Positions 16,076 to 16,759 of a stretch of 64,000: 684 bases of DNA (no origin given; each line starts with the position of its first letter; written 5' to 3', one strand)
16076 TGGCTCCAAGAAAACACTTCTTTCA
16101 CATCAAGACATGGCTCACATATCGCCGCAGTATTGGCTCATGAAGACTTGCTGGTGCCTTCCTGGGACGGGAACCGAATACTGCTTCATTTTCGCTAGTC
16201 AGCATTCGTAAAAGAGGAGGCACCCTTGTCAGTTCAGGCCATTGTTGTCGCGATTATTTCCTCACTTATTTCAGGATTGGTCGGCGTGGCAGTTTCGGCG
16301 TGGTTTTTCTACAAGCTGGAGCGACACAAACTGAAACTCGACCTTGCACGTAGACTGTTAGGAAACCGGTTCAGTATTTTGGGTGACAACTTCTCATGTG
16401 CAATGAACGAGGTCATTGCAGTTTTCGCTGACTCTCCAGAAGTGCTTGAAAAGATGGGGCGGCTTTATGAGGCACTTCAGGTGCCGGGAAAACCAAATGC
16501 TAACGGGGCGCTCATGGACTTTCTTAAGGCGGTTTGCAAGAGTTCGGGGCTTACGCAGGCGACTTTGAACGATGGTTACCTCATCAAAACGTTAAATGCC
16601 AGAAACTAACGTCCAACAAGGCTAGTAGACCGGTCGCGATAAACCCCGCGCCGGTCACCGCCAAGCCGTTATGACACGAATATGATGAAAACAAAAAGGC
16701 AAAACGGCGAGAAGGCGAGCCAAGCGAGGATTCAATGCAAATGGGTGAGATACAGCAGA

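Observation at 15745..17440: Integron-like cassette array with no integrase in sight (CALIN-like), apparently truncating a wHTH gene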

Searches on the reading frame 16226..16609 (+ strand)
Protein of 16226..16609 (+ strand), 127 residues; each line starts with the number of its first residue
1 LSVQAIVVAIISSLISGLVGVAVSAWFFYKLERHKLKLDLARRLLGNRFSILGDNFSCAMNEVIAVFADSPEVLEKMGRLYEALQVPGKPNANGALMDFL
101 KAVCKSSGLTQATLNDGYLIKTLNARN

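Call 8: search_protein_families(library=pfam, max_evalue=0.1, proteins=[window:16226-16609:+])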
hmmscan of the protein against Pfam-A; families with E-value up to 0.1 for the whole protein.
window:16226-16609:+ (127 aa): 1 family
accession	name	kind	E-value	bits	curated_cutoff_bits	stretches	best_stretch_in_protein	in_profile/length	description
PF20385.3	DUF6680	-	0.015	15.4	23.2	1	3-86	3-87/170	Family of unknown function (DUF6680)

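Call 19: find_homologous_proteins(query=window:16226-16609:+, max_evalue=0.001)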
Query window:16226-16609:+ (127 aa): 186 proteins with E <= 0.001 among 219 candidates; the best 120 are listed.
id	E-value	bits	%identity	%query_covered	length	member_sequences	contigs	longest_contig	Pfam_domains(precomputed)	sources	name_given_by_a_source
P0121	5.0e-75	267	100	100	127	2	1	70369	-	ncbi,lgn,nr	ncbi:MAG: hypothetical protein HYV06_08965 [Deltaproteobacteria bacterium]|nr:hypothetical protein [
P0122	5.5e-66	238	87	100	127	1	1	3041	-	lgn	-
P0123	4.0e-64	232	82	100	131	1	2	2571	-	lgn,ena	-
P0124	5.2e-64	232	82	100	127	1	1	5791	-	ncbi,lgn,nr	ncbi:MAG: hypothetical protein EOM03_12620 [Clostridia bacterium]|nr:hypothetical protein [Clostridi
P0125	6.5e-64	231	83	100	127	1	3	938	-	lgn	-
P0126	6.9e-64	231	83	99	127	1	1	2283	-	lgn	-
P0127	1.1e-63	231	81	100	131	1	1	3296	-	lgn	-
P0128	1.4e-63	230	81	100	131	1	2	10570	-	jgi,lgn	-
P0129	2.8e-63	229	81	100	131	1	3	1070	-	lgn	-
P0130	3.8e-63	229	80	100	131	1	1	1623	-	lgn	-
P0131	1.2e-62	227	83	100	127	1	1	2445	-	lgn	-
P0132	1.7e-62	227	83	99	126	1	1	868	-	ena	-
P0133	1.9e-62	226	83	100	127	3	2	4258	-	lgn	-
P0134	3.5e-62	226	81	100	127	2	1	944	-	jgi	-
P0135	5.0e-62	225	81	100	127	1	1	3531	-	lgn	-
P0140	1.9e-61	223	81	100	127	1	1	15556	-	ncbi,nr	ncbi:MAG: hypothetical protein JZU65_17705 [Chlorobium sp.]|nr:hypothetical protein [Chlorobium sp.]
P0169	1.8e-58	214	79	100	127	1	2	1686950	-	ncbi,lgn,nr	ncbi:MAG: hypothetical protein FPO08_04085 [Geobacter sp.]|nr:MAG: hypothetical protein FPO08_04085 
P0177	5.8e-58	212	75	100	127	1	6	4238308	-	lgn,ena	-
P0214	7.8e-56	205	72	100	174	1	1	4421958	-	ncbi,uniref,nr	ncbi:DUF6680 family protein [Marinobacter sp. LV10R520-4]|uniref:DUF6680 family protein n=1 Tax=Mari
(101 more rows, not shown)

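Call 20: find_encoding_contigs(protein=P0169, flank=10000, max_places=4)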
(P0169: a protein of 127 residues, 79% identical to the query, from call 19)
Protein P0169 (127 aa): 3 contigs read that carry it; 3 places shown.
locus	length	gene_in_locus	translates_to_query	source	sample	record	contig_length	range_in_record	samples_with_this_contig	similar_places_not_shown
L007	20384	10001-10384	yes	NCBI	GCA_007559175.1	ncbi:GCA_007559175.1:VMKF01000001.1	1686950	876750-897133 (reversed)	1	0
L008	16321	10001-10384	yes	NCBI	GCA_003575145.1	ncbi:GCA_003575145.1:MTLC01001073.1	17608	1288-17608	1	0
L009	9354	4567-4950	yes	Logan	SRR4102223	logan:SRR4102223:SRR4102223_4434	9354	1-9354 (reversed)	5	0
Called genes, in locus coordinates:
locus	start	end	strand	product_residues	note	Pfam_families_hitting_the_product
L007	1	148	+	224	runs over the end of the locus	-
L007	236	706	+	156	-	PF12680:SnoaL_2, PF13474:SnoaL_3, PF14534:DUF4440 (weak)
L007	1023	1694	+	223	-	-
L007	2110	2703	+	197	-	PF02353:CMAS (weak), PF05401:NodS (weak), PF13489:Methyltransf_23, PF13649:Methyltransf_25, PF13847:Methyltransf_31, PF08241:Methyltransf_11, PF08242:Methyltransf_12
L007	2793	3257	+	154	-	PF08010:Phage_30_3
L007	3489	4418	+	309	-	PF00892:EamA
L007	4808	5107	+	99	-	-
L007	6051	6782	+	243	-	-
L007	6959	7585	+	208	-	-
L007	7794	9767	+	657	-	PF03235:GmrSD_N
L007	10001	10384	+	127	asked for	-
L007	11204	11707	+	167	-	-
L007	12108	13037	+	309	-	PF07885:Ion_trans_2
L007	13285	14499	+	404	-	PF23023:Anti-Pycsar_Apyc1 (faint)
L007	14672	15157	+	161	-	PF00255:GSHPx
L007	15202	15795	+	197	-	-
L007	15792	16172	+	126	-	-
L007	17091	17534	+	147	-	-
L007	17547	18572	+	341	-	-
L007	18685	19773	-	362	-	PF13205:Big_5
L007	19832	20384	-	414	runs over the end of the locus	PF22039:HUTI_composite_bact, PF01979:Amidohydro_1, PF07969:Amidohydro_3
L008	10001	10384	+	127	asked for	-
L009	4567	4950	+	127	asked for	-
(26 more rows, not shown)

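Call 21: find_encoding_contigs(protein=P0214, flank=10000, max_places=4)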
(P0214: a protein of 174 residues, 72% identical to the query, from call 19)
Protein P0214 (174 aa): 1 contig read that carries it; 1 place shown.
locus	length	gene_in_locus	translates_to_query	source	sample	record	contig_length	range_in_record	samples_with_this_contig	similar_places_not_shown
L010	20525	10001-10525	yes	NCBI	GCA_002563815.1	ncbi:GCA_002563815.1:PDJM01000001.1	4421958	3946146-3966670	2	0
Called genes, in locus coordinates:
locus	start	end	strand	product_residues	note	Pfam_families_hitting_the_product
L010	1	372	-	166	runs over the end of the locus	PF04290:DctQ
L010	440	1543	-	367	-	PF03480:DctP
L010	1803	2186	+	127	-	PF01527:HTH_Tnp_1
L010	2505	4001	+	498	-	PF00171:Aldedh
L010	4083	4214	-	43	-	-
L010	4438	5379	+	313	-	PF12760:Zn_ribbon_IS1595, PF12762:DDE_Tnp_IS1595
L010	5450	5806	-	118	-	-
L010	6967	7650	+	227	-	-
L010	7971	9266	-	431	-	PF01609:DDE_Tnp_1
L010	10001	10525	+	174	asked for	-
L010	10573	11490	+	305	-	-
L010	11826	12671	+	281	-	PF06519:TolA (weak), PF13103:TonB_2, PF03544:TonB_C (weak)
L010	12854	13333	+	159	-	-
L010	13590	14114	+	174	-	-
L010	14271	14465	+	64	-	-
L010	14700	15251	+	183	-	-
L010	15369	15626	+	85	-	PF04221:RelB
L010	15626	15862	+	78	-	PF15738:YafQ_toxin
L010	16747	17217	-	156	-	PF14730:DUF4468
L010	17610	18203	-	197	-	-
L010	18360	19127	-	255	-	PF01609:DDE_Tnp_1 (weak), PF13751:DDE_Tnp_1_6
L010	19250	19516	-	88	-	PF13505:OMP_b-brl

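Call 22: find_encoding_contigs(protein=P0177, flank=10000, max_places=4)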
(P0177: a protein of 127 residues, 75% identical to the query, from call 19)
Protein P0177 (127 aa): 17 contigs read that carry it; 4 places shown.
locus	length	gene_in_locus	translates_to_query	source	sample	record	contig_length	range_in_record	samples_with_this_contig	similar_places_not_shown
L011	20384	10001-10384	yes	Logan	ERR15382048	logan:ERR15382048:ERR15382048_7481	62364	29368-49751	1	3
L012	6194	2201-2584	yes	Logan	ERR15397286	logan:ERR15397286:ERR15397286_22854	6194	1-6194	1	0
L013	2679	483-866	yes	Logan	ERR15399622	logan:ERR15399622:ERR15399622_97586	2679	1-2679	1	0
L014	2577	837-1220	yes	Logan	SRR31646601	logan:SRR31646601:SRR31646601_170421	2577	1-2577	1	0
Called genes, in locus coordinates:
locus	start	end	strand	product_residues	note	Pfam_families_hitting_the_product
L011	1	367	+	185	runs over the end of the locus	PF08207:EFP_N, PF01132:EFP, PF09285:Elong-fact-P_C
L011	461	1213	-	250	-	PF00106:adh_short, PF08659:KR, PF13561:adh_short_C2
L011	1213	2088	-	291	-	-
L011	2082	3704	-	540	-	PF00501:AMP-binding, PF13193:AMP-binding_C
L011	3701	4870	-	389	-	PF00108:Thiolase_N, PF02803:Thiolase_C, PF22691:Thiolase_C_1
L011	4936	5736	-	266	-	PF09339:HTH_IclR, PF01614:IclR_C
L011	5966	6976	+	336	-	PF03480:DctP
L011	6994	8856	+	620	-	PF04290:DctQ, PF06808:DctM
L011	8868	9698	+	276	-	PF00106:adh_short, PF13561:adh_short_C2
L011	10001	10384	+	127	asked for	-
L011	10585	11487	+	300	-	-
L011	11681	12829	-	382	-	PF00465:Fe-ADH, PF13685:Fe-ADH_2, PF25137:ADH_Fe_C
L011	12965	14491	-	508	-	PF00171:Aldedh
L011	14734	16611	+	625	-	PF26965:MimR_N, PF01590:GAF, PF00158:Sigma54_activat, PF07724:AAA_2 (weak), PF07728:AAA_5, PF14532:Sigma54_activ_2, PF25601:AAA_lid_14, PF02954:HTH_8, +2 more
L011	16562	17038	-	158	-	PF06676:DUF1178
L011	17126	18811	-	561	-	PF03193:RsgA_GTPase (faint), PF01078:Mg_chelatase (faint), PF02463:SMC_N (faint), PF12775:AAA_7 (faint), PF13191:AAA_16 (faint), PF13481:AAA_25 (faint), PF00005:ABC_tran, PF00005:ABC_tran, +7 more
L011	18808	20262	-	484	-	PF00528:BPD_transp_1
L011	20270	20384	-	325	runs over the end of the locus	PF19300:BPD_transp_1_N, PF00528:BPD_transp_1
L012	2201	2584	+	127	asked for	-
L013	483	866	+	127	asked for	-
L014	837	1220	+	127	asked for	-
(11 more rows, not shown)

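Call 40: find_related_loci(query=A2, collection=genome_contigs, flank=10000)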
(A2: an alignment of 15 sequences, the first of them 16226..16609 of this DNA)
Query A2 (127 aa) in genome_contigs; peptide patterns used: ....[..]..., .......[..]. (x = any residue, [..] = any of these).
107 stretches matched a pattern; 6 encode a relative of the query (tblastn E <= 1e-3); 6 distinct loci.
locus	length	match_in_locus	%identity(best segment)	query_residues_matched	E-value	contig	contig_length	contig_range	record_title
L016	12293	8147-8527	81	1-127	3e-68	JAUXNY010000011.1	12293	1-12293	MAG: Candidatus Aquicultor sp. isolate C1_metabat.bin.19 C1_k141_146930, whole genome shotgun sequence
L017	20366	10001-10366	80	6-127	5e-67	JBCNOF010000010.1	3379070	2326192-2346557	MAG: Roseateles sp. isolate SMAGNO120 Contig10, whole genome shotgun sequence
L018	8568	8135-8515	78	1-127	5e-67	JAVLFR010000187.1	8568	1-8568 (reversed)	MAG: Limnohabitans sp. isolate L_546 k131_2713146, whole genome shotgun sequence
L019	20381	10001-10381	76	1-127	1e-65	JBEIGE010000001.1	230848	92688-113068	MAG: Hylemonella sp. isolate Sample-102-S76-bin-120 Sample_102_S76-bin_120-k141_222654, whole genome shotgun sequence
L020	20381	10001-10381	72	1-127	5e-62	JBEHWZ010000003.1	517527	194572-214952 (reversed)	MAG: Verrucomicrobiota bacterium isolate ES1.bin.22 NODE_12_length_517527_cov_31.381255, whole genome shotgun sequence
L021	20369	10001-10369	73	5-127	2e-57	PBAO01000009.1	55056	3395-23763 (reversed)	MAG: Lysobacterales bacterium isolate SP48 50144, whole genome shotgun sequence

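Call 77: find_encoding_contigs(protein=P0122, flank=10000, max_places=4)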
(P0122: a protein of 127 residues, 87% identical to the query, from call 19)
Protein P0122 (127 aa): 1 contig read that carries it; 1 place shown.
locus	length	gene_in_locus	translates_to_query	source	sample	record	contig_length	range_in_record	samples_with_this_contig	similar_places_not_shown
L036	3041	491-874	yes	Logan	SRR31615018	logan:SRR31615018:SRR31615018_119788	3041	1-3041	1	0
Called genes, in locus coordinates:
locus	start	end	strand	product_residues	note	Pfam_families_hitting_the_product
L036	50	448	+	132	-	-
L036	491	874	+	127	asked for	-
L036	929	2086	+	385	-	PF14022:DUF4238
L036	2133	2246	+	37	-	-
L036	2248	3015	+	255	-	PF24981:Beta-prop_ATRN-LZTR1 (faint), PF13415:Beta-prop_FBX42, PF24681:Kelch_KLHDC2_KLHL20_DRC7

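Call 78: find_encoding_contigs(protein=P0140, flank=10000, max_places=3)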
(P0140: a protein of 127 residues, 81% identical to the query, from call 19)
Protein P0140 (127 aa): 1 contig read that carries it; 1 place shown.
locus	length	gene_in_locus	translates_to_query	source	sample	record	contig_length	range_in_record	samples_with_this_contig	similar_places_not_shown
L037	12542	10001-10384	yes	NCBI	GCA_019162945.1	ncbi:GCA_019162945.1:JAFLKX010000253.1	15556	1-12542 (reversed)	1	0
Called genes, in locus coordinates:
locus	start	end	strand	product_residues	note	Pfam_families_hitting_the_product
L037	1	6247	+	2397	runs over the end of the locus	PF07669:Eco57I (weak), PF28553:WH_1, PF28554:DUF8437, PF28555:Helicase_dom, PF18760:ART-PolyVal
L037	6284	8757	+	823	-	PF18857:LPD38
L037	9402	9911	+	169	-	PF22522:DUF6998 (weak)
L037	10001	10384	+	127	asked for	-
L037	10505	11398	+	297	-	-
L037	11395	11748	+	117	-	-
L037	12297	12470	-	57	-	-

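Call 83: find_homologous_proteins(query=L007:236-706:+, max_evalue=1e-20)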
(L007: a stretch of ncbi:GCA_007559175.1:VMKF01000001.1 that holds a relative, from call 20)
Query L007:236-706:+ (156 aa): 2413 proteins with E <= 1e-20 among 2472 candidates; the best 120 are listed.
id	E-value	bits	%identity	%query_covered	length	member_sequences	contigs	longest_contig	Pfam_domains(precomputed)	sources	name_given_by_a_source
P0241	3.8e-90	318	91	98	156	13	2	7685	PF12680.14,PF14534.13,PF13474.13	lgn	-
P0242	2.1e-84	299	85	99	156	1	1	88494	PF12680.14,PF13474.13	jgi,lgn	-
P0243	4.3e-83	295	84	99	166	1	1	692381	PF12680.14,PF14534.13,PF13474.13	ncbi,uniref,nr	ncbi:YybH family protein [Geomonas anaerohicana]|uniref:Nuclear transport factor 2 family protein n=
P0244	2.9e-82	292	83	99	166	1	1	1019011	PF12680.14,PF13474.13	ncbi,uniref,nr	ncbi:YybH family protein [Geomonas paludis]|uniref:SnoaL-like domain-containing protein n=1 Tax=Geom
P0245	4.1e-82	292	82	99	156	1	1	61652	PF12680.14,PF13474.13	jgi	jgi:ketosteroid isomerase-like protein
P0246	1.3e-77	277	78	98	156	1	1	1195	PF12680.14,PF13474.13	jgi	-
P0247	7.3e-77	275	78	98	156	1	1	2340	PF12680.14,PF13474.13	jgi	jgi:ketosteroid isomerase-like protein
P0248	1.8e-73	264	74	99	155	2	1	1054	PF12680.14,PF14534.13,PF13474.13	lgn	-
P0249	5.2e-73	262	75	99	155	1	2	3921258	PF12680.14,PF14534.13,PF13474.13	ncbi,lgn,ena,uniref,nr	ncbi:nuclear transport factor 2 family protein [Geobacter sp. AOG2]|uniref:YybH family protein n=1 T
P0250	5.4e-73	262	75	99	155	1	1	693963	PF12680.14,PF14534.13,PF13474.13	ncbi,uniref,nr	ncbi:nuclear transport factor 2 family protein [Oryzomonas japonica]|uniref:Nuclear transport factor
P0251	6.8e-73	262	86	87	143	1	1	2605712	PF12680.14,PF13474.13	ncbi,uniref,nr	ncbi:YybH family protein [Geomonas agri]|uniref:YybH family protein n=1 Tax=Geomonas agri TaxID=2873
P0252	4.6e-72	259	72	98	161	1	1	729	PF12680.14,PF14534.13,PF13474.13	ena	-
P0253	7.1e-72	258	73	99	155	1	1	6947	PF12680.14,PF14534.13,PF13474.13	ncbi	ncbi:MAG TPA: nuclear transport factor 2 family protein [Desulfuromonadaceae bacterium]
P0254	2.4e-71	257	72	99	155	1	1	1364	PF12680.14,PF14534.13,PF13474.13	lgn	-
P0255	2.3e-70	253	72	97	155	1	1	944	PF12680.14,PF14534.13,PF13474.13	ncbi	-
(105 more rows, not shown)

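Call 84: find_encoding_contigs(protein=P0243, flank=10000, max_places=2)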
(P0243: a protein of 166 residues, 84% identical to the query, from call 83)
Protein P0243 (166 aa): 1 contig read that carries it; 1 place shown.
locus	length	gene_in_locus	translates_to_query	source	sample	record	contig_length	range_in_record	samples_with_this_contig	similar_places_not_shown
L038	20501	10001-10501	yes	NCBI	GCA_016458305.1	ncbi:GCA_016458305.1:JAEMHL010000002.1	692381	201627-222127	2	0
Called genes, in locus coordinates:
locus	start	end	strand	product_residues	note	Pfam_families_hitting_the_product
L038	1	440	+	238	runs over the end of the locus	PF09335:VTT_dom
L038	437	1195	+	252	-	PF00535:Glycos_transf_2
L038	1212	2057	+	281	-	PF00581:Rhodanese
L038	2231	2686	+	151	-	-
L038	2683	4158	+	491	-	PF13506:Glyco_transf_21, PF00535:Glycos_transf_2, PF13641:Glyco_tranf_2_3, PF13632:Glyco_trans_2_3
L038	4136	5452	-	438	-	PF26314:MptA_B_family, PF09594:GT87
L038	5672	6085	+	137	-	PF15919:HicB_lk_antitox, PF15970:HicB-like_2, PF05534:HicB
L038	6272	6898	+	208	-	-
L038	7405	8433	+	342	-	PF01797:Y1_Tnp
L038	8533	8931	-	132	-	PF21716:dnstrm_HI1420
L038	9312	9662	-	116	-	-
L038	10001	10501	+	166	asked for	PF13474:SnoaL_3, PF14534:DUF4440 (faint), PF12680:SnoaL_2 (weak)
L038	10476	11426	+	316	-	PF02574:S-methyl_trans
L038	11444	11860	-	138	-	PF00581:Rhodanese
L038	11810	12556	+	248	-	PF13649:Methyltransf_25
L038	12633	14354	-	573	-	PF08448:PAS_4, PF13188:PAS_8 (faint), PF08447:PAS_3 (faint), PF00989:PAS, PF08448:PAS_4, PF13426:PAS_9, PF00512:HisKA, PF02518:HATPase_c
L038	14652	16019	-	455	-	-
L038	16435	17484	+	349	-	PF00962:A_deaminase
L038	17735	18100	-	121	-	PF11333:DUF3135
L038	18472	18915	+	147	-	PF07332:Phage_holin_3_6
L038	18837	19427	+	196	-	PF12277:DUF3618 (weak)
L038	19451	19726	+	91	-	PF12732:YtxH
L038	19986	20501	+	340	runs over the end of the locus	PF11383:DUF3187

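Call 89: search_protein_families(library=ncbifam, max_evalue=0.01, proteins=[L038:7405-8433:+, window:16226-16609:+])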
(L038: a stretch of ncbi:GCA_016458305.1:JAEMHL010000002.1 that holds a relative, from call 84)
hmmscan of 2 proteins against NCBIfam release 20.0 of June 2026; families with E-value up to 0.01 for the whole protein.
L038:7405-8433:+ (342 aa): 2 families
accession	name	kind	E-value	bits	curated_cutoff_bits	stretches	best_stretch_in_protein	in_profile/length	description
NF047646.1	REP_Tyr_transpos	equivalog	1.9e-17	63.5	80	1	4-141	2-145/146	REP-associated tyrosine transposase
NF001154.0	PRK00149.3-3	equivalog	0.0027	16.7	410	1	245-338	358-451/462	chromosomal replication initiator protein DnaA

window:16226-16609:+ (127 aa): 0 families
